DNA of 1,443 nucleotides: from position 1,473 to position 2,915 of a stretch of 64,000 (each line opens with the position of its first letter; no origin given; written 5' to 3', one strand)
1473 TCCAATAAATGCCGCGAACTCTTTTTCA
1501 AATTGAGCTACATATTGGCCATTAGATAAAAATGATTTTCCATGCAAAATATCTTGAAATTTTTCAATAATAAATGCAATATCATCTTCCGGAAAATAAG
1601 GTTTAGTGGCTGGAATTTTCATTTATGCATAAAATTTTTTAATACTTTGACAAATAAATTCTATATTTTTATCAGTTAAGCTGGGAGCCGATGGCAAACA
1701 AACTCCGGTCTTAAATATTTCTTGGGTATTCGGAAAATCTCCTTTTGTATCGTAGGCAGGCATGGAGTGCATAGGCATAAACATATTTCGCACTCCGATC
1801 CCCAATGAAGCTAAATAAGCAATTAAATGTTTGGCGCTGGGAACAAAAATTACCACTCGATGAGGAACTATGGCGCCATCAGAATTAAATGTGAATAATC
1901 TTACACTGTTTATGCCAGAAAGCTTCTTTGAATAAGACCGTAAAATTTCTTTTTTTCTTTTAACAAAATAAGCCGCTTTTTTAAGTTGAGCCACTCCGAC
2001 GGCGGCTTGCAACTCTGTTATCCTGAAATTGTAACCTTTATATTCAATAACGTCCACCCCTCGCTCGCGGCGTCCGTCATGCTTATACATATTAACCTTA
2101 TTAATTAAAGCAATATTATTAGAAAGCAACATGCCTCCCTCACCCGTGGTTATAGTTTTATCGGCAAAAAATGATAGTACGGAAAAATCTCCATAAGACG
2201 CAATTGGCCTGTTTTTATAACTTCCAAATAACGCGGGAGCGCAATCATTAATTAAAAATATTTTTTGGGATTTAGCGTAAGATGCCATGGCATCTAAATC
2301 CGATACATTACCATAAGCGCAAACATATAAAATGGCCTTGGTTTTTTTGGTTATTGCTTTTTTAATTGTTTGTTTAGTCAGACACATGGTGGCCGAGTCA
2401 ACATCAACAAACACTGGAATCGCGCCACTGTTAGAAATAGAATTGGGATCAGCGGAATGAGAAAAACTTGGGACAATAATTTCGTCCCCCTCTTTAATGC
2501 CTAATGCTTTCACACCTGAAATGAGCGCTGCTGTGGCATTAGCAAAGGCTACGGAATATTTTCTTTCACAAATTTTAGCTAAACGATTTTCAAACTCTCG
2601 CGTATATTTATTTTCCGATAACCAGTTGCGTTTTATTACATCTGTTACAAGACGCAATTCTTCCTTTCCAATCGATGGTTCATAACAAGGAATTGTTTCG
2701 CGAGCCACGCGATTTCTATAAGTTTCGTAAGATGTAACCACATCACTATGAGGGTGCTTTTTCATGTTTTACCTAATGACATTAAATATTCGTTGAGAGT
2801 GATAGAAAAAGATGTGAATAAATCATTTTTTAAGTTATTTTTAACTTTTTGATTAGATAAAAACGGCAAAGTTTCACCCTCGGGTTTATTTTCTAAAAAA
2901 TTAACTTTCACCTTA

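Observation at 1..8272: GDP-heptose module fused to a Gmd/Fcl/Rmd-like trio and two DegT aminotransferases: predicted amino-6-deoxyheptose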

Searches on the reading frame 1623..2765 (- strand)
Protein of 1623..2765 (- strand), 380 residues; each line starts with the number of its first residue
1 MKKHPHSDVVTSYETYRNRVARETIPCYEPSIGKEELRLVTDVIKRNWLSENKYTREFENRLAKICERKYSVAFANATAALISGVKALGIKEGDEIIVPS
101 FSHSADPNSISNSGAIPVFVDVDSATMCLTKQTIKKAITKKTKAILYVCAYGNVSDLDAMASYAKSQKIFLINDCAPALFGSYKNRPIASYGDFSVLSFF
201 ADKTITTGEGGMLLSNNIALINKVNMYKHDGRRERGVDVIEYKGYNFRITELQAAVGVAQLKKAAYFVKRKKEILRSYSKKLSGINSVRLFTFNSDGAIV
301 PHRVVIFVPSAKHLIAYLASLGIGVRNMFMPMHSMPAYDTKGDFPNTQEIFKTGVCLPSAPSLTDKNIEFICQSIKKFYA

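Call 7: search_protein_families(library=pfam, proteins=[window:1623-2765:-])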
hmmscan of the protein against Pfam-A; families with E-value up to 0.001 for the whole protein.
window:1623-2765:- (380 aa): 3 families
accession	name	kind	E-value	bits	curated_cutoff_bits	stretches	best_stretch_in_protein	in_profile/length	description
PF01041.23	DegT_DnrJ_EryC1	-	6.2e-93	312.3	19.8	1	31-375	2-359/360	DegT/DnrJ/EryC1/StrS aminotransferase family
PF00155.27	Aminotran_1_2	-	2.4e-07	30.7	19.7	1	51-151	40-156/361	Aminotransferase class I and II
PF01053.26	Cys_Met_Meta_PP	-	1.2e-05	24.5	27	1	51-176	50-175/381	Cys/Met metabolism PLP-dependent enzyme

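Call 8: search_protein_families(library=ncbifam, proteins=[window:1623-2765:-])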
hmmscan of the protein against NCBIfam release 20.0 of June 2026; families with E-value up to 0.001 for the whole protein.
window:1623-2765:- (380 aa): 19 families
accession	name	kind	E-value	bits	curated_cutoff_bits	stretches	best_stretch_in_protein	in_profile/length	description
TIGR03588.1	PseC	equivalog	9.9e-71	238.6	423.5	1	25-377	2-378/380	UDP-4-amino-4,6-dideoxy-N-acetyl-beta-L-altrosamine transaminase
TIGR04181.1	NHT_00031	hypoth_equivalog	3.5e-65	220.2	420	1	25-360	1-359/359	LegC family aminotransferase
NF008658.2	PRK11658.1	equivalog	2.3e-50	171.3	631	1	24-377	4-375/379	UDP-4-amino-4-deoxy-L-arabinose aminotransferase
NF008687.0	PRK11706.1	equivalog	8.9e-50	169.5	375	1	25-379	2-374/375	dTDP-4-amino-4,6-dideoxygalactose transaminase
TIGR04427.1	PLP_DesI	equivalog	1.1e-48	166.3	650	1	43-376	41-380/390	dTDP-4-dehydro-6-deoxyglucose aminotransferase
NF011936.0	PRK15407.1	equivalog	1.6e-48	165.5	423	2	20-232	32-252/440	lipopolysaccharide biosynthesis protein RfbH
TIGR02379.1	ECA_wecE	subfamily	5.8e-38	130.6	434.85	1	25-344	2-336/376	dTDP-4-amino-4,6-dideoxy-D-glucose transaminase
NF005817.0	PRK07683.1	equivalog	9.3e-08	31.2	575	1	77-174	98-200/387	aminotransferase A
NF006488.0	PRK08912.1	equivalog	3.2e-07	29.6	498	1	75-147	94-165/387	aminotransferase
NF004621.0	PRK05957.1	equivalog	8e-06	24.8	498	1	65-150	86-169/389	pyridoxal phosphate-dependent aminotransferase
NF006096.0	PRK08248.1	equivalog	1.1e-05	24.3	726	1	55-288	66-283/431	homocysteine synthase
NF006569.0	PRK09082.1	subfamily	1.4e-05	24.4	420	1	75-174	98-202/386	methionine aminotransferase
NF005816.0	PRK07682.1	equivalog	1.9e-05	23.5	620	1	77-172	99-200/390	aminotransferase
TIGR01326.1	OAH_OAS_sulfhy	subfamily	6.9e-05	21.7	495.1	1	55-287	59-274/418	O-acetylhomoserine aminocarboxypropyltransferase/cysteine synthase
NF002878.0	PRK03321.1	subfamily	9.6e-05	21.3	374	1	57-153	61-156/352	histidinol-phosphate transaminase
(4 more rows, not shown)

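Call 17: search_solved_structures(query=window:1623-2765:-, max_evalue=1e-30)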
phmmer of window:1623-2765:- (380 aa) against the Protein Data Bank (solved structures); distinct sequences matched with E-value up to 1e-30: 34.
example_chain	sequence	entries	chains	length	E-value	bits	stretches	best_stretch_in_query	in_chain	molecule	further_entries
7b0m_AAA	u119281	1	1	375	8.2e-53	183.1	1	29-375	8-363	Sugar aminotransferase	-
3dr7_A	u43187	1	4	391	2.2e-49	171.8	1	14-374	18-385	Putative perosamine synthetase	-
3bn1_A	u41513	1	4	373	4.4e-49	170.8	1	30-374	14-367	Perosamine synthetase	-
3dr4_A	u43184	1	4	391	1.5e-48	169.1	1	14-374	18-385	Putative perosamine synthetase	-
5k8b_A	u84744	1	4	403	1.6e-39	139.4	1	53-273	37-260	8-amino-3,8-dideoxy-alpha-D-manno-octulosonate transaminase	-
7b0d_A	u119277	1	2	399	3e-39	138.5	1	34-378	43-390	Glutamine--scyllo-inositol transaminase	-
1o61_A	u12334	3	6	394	4.2e-39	138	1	30-282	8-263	aminotransferase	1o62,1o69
1mdo_A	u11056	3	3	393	1.6e-38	136.1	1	21-372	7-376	ArnB aminotransferase | UDP-4-amino-4-deoxy-L-arabinose--oxoglutarate aminotransferase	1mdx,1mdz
4ztc_A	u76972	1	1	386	2.2e-38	135.7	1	30-282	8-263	Aminotransferase homolog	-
3frk_A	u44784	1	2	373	2.2e-38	135.6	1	41-376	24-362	QdtB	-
4oca_A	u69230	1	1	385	9.8e-38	133.5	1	21-372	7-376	UDP-4-amino-4-deoxy-L-arabinose--oxoglutarate aminotransferase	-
9bgp_A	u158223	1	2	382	1.6e-36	129.5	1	28-369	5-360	aminotransferase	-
7n63_A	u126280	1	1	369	1.7e-36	129.4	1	40-378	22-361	Putative aminotransferase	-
9bgr_A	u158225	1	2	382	1.1e-35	126.7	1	28-369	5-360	aminotransferase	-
7l7x_AAA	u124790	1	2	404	2.7e-35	125.5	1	52-268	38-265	DegT/DnrJ/EryC1/StrS aminotransferase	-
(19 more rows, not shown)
